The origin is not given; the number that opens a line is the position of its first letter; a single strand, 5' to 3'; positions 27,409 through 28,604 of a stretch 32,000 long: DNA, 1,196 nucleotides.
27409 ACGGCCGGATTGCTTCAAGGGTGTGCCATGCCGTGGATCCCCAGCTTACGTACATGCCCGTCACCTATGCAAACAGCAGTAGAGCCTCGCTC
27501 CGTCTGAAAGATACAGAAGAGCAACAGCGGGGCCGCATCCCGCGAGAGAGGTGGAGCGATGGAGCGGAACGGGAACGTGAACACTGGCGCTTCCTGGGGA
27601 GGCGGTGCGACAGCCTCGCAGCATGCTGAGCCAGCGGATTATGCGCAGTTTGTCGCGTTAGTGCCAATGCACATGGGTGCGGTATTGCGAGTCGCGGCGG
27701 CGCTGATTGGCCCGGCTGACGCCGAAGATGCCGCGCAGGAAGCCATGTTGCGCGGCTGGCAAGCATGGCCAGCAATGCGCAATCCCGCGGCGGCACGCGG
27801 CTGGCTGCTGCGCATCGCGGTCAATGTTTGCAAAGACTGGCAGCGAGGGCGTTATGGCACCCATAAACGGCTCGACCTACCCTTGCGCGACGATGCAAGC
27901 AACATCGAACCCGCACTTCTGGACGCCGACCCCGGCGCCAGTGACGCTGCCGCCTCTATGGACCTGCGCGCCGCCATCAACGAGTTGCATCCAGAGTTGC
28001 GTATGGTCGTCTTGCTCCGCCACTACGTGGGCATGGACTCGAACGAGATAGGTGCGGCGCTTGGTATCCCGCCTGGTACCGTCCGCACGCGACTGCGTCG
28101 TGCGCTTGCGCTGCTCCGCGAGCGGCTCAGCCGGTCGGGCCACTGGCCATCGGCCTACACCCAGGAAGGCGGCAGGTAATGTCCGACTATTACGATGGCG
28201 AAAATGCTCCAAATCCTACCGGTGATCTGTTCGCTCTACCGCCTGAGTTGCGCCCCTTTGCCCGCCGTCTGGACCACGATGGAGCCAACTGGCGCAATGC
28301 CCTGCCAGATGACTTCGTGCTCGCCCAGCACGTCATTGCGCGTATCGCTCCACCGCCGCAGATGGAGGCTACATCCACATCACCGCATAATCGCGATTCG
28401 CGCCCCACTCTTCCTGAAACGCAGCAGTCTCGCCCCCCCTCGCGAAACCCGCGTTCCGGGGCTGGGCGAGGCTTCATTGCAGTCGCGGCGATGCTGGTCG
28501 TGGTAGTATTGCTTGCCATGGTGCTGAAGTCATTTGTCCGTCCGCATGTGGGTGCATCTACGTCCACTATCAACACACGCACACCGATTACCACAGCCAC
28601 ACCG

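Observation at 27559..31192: ECF sigma + non-canonical membrane partner with an Asp-box propeller + lipoprotein paralogue of the same propeller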

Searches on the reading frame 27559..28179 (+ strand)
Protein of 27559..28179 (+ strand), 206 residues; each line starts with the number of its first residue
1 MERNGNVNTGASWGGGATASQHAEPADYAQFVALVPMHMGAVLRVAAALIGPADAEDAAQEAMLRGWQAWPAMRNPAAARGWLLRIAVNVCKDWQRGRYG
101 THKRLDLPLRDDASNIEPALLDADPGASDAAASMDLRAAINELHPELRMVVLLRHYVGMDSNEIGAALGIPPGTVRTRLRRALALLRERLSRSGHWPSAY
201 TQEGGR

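Call 3: search_protein_families(library=pfam, proteins=[window:27559-28179:+], max_evalue=0.1)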
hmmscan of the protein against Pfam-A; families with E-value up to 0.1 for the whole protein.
window:27559-28179:+ (206 aa): 10 families
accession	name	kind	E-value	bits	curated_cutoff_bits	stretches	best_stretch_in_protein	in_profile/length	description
PF08281.18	Sigma70_r4_2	-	2.8e-14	52.9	25.7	1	134-186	2-54/54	Sigma-70, region 4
PF04542.20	Sigma70_r2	-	1.6e-12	47.5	24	1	37-97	4-67/71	Sigma-70 region 2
PF04545.22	Sigma70_r4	-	7.5e-10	38.6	24.1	1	139-188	1-50/50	Sigma-70, region 4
PF13384.12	HTH_23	-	0.012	15.8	24.6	1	147-181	6-39/50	Homeodomain-like domain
PF20432.4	Xre-like-HTH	-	0.013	16.2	25.8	1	148-182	13-47/63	Antitoxin Xre-like helix-turn-helix domain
PF07638.17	Sigma70_ECF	-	0.016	15.6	21.1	1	100-189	101-182/185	ECF sigma factor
PF13556.12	HTH_30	-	0.016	15.5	27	1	153-192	5-46/59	PucR C-terminal helix-turn-helix domain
PF08988.15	T3SS_needle_E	-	0.021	15.5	22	0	175-194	19-38/67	Type III secretion system, cytoplasmic E component of needle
PF13412.12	HTH_24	-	0.031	14.3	21.9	1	161-181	20-40/48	Winged helix-turn-helix DNA-binding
PF13404.12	HTH_AsnC-type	-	0.047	14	27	1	162-181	21-40/42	AsnC-type helix-turn-helix domain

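Call 4: search_protein_families(library=ncbifam, proteins=[window:27559-28179:+], max_evalue=0.1)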
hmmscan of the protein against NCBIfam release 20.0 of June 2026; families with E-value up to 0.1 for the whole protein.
window:27559-28179:+ (206 aa): 83 families (the best 25 are shown)
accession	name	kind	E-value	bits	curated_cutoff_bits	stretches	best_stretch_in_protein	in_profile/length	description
TIGR02983.1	SigE-fam_strep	subfamily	1.3e-27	96.6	141.55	1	29-191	6-159/162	SigE family RNA polymerase sigma factor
NF008888.0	PRK11922.1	equivalog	3.3e-23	82.5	204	1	21-192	22-198/231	RNA polymerase sigma factor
NF007227.0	PRK09645.1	subfamily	6.1e-23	81.6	202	1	21-193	5-173/177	sigma-70 family RNA polymerase sigma factor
NF007229.0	PRK09647.1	equivalog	3.6e-22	78.8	265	1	15-193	30-205/220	RNA polymerase sigma factor SigE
TIGR02937.1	sigma70-ECF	superfamily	3.1e-21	75.7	42.9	1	33-190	5-165/165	sigma-70 family RNA polymerase sigma factor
NF009166.1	PRK12513.1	equivalog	1.3e-19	70.7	206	1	27-192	20-188/193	RNA polymerase sigma factor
NF007216.0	PRK09638.1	equivalog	1.5e-19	70.4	194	1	26-193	15-177/180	RNA polymerase sigma factor SigY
NF007225.0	PRK09643.1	equivalog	1.8e-19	70.2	190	1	22-192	21-184/204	RNA polymerase sigma factor SigM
NF004113.0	PRK05602.1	equivalog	1.9e-19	70.1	208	1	27-193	43-204/211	RNA polymerase sigma factor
NF006089.0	PRK08241.1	subfamily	1.4e-17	63.8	240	1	19-192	12-206/343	RNA polymerase subunit sigma-70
NF009171.0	PRK12518.1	equivalog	1.5e-17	64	208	1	27-194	25-188/191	RNA polymerase sigma factor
NF058625.1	sigma_PG0214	equivalog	3.6e-16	59.3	130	1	30-192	5-163/170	GFO_1088 family ECF-type sigma factor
NF010500.0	PRK13919.1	subfamily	4.2e-16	59.7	226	1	31-191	25-184/186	putative RNA polymerase sigma E protein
TIGR02947.1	SigH_actino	hypoth_equivalog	5.6e-16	58.8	251.55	1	38-191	24-180/193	RNA polymerase sigma-70 factor, TIGR02947 family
NF007223.0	PRK09641.1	equivalog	6.8e-16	58.6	209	1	26-191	15-185/187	RNA polymerase sigma factor SigW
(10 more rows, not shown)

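Call 51: find_homologous_proteins(query=window:27559-28179:+, max_evalue=1e-10)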
Query window:27559-28179:+ (206 aa): 577 proteins with E <= 1e-10 among 5012 candidates; the best 120 are listed.
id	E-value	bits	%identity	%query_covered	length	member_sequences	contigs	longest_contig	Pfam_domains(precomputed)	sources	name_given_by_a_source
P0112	9.5e-119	413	91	100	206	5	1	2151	PF04545.23,PF04542.21,PF08281.19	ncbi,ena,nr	ncbi:MAG TPA: RNA polymerase sigma factor [Ktedonobacterales bacterium]|nr:RNA polymerase sigma fact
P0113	2.0e-79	284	70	100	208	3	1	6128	PF04545.23,PF04542.21,PF08281.19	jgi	jgi:RNA polymerase sigma-70 factor, ECF subfamily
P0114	1.0e-78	282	71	88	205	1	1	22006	PF04545.23,PF04542.21,PF08281.19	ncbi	ncbi:MAG: RNA polymerase sigma factor [Ktedonobacterales bacterium]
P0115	9.3e-78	279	67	100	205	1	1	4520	PF04545.23,PF04542.21,PF08281.19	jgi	jgi:RNA polymerase sigma-70 factor (ECF subfamily)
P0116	3.5e-75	270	66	99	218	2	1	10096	PF04545.23,PF04542.21,PF08281.19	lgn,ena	-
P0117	5.7e-75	270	68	93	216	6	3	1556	PF04545.23,PF04542.21,PF08281.19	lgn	-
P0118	2.4e-74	268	69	87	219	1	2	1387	PF04545.23,PF04542.21,PF08281.19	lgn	-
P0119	7.0e-73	263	64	100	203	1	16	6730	PF04545.23,PF04542.21,PF08281.19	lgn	-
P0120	1.1e-72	262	70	88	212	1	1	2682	PF04545.23,PF04542.21,PF08281.19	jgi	jgi:RNA polymerase sigma-70 factor, ECF subfamily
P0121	4.9e-70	254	67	88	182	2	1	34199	PF04545.23,PF04542.21,PF08281.19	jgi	jgi:RNA polymerase sigma-70 factor, ECF subfamily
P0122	6.5e-69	250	68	84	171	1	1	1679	PF04545.23,PF04542.21,PF08281.19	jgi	jgi:RNA polymerase sigma-70 factor (ECF subfamily)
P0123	5.9e-68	247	62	83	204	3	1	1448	PF04545.23,PF04542.21,PF08281.19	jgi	jgi:RNA polymerase sigma-70 factor, ECF subfamily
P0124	1.3e-67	246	65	79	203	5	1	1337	PF04545.23,PF04542.21,PF08281.19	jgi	-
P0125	2.9e-67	245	65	89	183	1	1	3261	PF04545.23,PF04542.21,PF08281.19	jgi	jgi:RNA polymerase sigma-70 factor (ECF subfamily)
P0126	1.4e-66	242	71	82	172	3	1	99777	PF04545.23,PF04542.21,PF08281.19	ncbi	ncbi:MAG TPA: sigma-70 family RNA polymerase sigma factor [Ktedonobacterales bacterium]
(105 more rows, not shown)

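Call 94: search_solved_structures(query=window:27559-28179:+, max_evalue=0.00001)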
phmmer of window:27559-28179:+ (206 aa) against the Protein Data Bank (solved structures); distinct sequences matched with E-value up to 0.00001: 13.
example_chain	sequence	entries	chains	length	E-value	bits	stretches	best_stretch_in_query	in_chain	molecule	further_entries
9m9d_F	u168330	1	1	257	1.7e-16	64.1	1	24-191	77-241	ECF RNA polymerase sigma factor SigE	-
9m9e_F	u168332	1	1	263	1.8e-16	64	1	24-191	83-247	ECF RNA polymerase sigma factor SigE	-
9m98_F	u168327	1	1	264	1.8e-16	64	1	24-191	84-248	ECF RNA polymerase sigma factor SigE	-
1or7_A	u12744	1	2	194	8e-13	52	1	23-185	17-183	RNA polymerase sigma-E factor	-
5zx2_F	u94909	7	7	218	9.4e-13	51.8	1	35-190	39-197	ECF RNA polymerase sigma factor SigH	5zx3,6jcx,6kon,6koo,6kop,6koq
6jbq_F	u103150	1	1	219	1.2e-12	51.5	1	23-185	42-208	ECF RNA polymerase sigma-E factor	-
6dv9_F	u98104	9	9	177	4.1e-12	49.7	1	24-192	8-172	ECF RNA polymerase sigma factor SigL | RNA polymerase sigma factor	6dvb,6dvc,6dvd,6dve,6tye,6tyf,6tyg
6jcy_F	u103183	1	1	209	1.4e-11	48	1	35-190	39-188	ECF RNA polymerase sigma factor SigH,ECF RNA polymerase sigma factor SigE,ECF RNA polymera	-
6in7_B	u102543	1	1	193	3.8e-11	46.5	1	26-186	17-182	RNA polymerase sigma-H factor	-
8z6g_B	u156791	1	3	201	4.2e-11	46.4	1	26-186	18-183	RNA polymerase sigma factor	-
7qh5_A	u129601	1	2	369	1.9e-10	44.3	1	48-199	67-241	RNA polymerase sigma factor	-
5wuq_A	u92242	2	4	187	1.2e-09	41.6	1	25-190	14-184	ECF RNA polymerase sigma factor SigW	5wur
4cxf_A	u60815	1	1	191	1.6e-08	38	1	26-189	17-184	RNA POLYMERASE SIGMA FACTOR CNRH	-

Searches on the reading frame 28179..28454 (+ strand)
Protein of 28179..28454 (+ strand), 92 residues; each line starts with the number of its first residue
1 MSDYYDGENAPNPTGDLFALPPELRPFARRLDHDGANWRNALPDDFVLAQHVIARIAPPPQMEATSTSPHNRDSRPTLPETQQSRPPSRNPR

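Call 30: search_solved_structures(query=A1, max_evalue=10, show_alignments=3)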
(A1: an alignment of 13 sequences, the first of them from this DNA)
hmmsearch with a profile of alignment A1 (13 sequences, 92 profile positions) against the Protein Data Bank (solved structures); distinct sequences matched with E-value up to 10: 4.
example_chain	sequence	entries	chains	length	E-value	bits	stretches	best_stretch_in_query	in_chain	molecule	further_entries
2ib0_A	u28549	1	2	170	0.0079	19.7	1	19-65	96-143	CONSERVED HYPOTHETICAL ALANINE RICH PROTEIN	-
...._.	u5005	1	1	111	0.3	14.6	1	16-76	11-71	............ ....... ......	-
5ucc_A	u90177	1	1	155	1.2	12.6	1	22-42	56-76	Potential epsin-like clathrin-binding protein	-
2oqg_A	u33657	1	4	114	1.2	12.6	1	16-50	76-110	Possible transcriptional regulator, ArsR family protein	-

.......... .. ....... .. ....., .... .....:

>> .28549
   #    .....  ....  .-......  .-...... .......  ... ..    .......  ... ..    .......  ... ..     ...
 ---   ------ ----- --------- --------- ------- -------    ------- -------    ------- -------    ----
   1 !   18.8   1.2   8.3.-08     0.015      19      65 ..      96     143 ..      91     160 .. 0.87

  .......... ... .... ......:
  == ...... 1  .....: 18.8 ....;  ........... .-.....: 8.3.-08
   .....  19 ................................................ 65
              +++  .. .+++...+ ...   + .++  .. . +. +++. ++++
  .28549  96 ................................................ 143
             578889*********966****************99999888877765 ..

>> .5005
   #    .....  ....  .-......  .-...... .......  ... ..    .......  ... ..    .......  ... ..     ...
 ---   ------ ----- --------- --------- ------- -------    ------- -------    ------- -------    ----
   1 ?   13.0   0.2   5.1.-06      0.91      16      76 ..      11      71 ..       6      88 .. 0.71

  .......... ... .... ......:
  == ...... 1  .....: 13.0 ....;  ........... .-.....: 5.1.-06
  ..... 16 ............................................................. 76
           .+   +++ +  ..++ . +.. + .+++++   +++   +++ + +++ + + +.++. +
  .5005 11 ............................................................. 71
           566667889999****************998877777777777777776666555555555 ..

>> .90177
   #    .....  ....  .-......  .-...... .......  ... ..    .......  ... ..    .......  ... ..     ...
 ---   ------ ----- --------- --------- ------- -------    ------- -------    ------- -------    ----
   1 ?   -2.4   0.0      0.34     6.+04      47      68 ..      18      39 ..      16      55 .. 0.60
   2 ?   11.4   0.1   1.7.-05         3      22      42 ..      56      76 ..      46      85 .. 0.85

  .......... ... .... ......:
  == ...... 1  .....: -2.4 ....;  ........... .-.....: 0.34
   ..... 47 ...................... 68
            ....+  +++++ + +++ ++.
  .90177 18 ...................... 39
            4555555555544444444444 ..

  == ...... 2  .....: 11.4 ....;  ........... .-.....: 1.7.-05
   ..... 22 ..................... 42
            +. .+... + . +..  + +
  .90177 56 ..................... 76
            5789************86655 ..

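Call 31: search_protein_families(library=pfam, alignment_id=A1, max_evalue=10)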
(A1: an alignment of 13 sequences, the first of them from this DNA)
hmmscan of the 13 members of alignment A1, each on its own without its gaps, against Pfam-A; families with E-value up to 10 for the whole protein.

A. member 1, seq(92 aa): 0 families

B. families by the number of members that match (of 13 scanned): 2 families
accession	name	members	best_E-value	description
PF17406.7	Nrap_D5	1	0.044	Nrap protein PAP/OAS1-like domain 5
PF19981.4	DUF6417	1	0.074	Family of unknown function (DUF6417)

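Call 86: search_protein_representatives(alignment_id=A1)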
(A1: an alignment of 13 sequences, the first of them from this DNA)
Query: 13 sequences, 92 profile positions. Proteins with E-value up to 0.001 (for the whole library): 87; up to 1e-10: 14; up to 1e-30: 0. The best 87 are listed.
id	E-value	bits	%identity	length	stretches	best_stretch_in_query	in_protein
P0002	2.3e-19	85.5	-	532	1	1-92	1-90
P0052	2.8e-19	85.3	-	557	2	1-87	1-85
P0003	3.3e-19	85.0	-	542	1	1-91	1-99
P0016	1.7e-16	76.4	-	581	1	1-90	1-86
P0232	5.2e-15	71.6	-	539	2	1-87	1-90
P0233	1.4e-14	70.2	-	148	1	1-91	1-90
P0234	6.8e-14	68.0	-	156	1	1-87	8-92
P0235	1.9e-13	66.6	-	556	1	1-91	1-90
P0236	1.0e-11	61.0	-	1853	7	26-50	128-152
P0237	2.0e-11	60.1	-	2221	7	26-59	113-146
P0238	2.7e-11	59.7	-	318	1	1-87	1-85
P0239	2.7e-11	59.6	-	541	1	8-79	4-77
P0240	2.9e-11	59.6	-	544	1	7-76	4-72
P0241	7.9e-11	58.2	-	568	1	6-87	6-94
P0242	4.6e-10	55.7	-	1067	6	26-44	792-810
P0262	1.6e-06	44.3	-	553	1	9-71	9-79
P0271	5.5e-06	42.6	-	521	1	1-76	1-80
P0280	3.9e-05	39.9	-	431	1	1-67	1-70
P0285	6.4e-05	39.2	-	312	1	8-88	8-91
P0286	6.4e-05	39.2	-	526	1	13-70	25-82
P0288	1.1e-04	38.5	-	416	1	15-71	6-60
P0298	2.2e-04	37.5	-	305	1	7-65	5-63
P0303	3.6e-04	36.8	-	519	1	16-87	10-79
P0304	4.3e-04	36.6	-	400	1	1-76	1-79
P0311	8.8e-04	35.6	-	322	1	1-65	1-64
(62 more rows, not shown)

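Call 88: search_protein_families(library=pfam, proteins=[P0262, P0271, P0286, P0303, P0280, P0288, P0304, P0285, P0311, P0298], max_evalue=0.01)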
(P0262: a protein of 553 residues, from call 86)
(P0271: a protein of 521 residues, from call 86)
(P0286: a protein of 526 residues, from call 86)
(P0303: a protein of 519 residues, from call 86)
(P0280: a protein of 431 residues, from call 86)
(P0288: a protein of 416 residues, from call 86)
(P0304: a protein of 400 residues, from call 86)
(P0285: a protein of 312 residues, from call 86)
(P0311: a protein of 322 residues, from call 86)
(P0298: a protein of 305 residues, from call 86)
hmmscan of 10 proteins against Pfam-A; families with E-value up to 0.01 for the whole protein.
P0262 (553 aa): 1 family
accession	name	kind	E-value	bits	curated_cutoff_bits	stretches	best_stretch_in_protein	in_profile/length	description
PF12768.13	Rax2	-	0.00036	20.4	28.8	0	353-422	95-167/254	Rax2 C-terminal beta propeller domain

P0271 (521 aa): 3 families
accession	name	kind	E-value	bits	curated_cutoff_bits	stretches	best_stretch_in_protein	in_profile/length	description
PF13360.13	PQQ_2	-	1.1e-40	140.2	27.6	3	274-491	28-231/233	Outer membrane protein assembly factor BamB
PF13570.13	Beta-prop_ACSF4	-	5.8e-17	62.5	133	2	174-329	118-264/329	Beta-alanine-activating enzyme, beta-propeller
PF01011.28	PQQ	-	2.6e-14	53.3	26.7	0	420-455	49-84/595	Glucose/ethanol/alcohol dehydrogenase, beta-propeller domain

P0286 (526 aa): 1 family
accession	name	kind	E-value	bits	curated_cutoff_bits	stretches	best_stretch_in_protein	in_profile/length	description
PF12768.13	Rax2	-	0.0058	16.5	28.8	0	186-295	63-170/254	Rax2 C-terminal beta propeller domain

P0303 (519 aa): 0 families

P0280 (431 aa): 1 family
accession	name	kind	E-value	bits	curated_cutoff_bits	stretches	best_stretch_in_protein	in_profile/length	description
PF13786.12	DUF4179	-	0.0007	20.4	30.1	1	124-153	64-93/94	Domain of unknown function (DUF4179)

P0288 (416 aa): 0 families

P0304 (400 aa): 0 families

P0285 (312 aa): 1 family
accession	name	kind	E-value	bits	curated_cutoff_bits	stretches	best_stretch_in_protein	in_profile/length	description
PF10646.14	Germane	-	4.7e-07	30.8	23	1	193-295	26-111/117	Sporulation and spore germination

P0311 (322 aa): 0 families

P0298 (305 aa): 0 families

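Call 89: find_encoding_contigs(protein=P0271, flank=3000, max_places=2)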
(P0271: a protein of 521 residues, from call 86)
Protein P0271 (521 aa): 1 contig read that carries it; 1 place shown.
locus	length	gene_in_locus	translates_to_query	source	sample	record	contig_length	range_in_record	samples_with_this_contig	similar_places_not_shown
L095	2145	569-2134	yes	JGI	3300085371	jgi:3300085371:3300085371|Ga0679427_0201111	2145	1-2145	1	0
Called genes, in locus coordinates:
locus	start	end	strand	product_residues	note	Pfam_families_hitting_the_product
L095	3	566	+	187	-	?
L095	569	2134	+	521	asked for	PF01011:PQQ (faint), PF13360:PQQ_2, PF13570:Beta-prop_ACSF4 (weak), PF25293:Beta-prop_EMC1_N (faint), PF13360:PQQ_2, PF13570:Beta-prop_ACSF4 (weak)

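Call 91: find_encoding_contigs(protein=P0285, flank=3000, max_places=2)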
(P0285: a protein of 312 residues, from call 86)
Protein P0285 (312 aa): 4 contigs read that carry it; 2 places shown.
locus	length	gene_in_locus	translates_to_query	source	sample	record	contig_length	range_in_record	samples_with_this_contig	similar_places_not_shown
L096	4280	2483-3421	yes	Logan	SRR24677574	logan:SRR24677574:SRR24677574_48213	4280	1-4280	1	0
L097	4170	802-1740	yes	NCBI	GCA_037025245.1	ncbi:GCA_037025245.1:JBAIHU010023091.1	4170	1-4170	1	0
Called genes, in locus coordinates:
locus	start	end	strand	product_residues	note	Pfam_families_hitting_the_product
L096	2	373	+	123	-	?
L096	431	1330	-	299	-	PF04185:Phosphoesterase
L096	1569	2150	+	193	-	PF04542:Sigma70_r2, PF08281:Sigma70_r4_2, PF04545:Sigma70_r4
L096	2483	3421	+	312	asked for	PF10646:Germane (weak)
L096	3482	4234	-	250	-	PF00149:Metallophos, PF12850:Metallophos_2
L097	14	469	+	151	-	PF08281:Sigma70_r4_2, PF04545:Sigma70_r4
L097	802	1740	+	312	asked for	PF10646:Germane (weak)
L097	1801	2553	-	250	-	PF00149:Metallophos, PF12850:Metallophos_2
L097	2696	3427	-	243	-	PF01061:ABC2_membrane, PF12698:ABC2_membrane_3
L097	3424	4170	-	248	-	?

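Call 113: search_protein_families(library=ncbifam, alignment_id=A1, max_evalue=10)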
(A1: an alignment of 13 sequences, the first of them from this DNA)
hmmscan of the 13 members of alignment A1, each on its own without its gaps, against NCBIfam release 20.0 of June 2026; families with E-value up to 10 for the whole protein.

A. member 1, seq(92 aa): 0 families

B. families by the number of members that match (of 13 scanned): 2 families
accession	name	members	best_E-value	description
NF051854.1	TransRegAosR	1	0.064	oxidative stress transcriptional regulator AosR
NF000066.1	rifampin_ARR_Sa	1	0.12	NAD(+)--rifampin ADP-ribosyltransferase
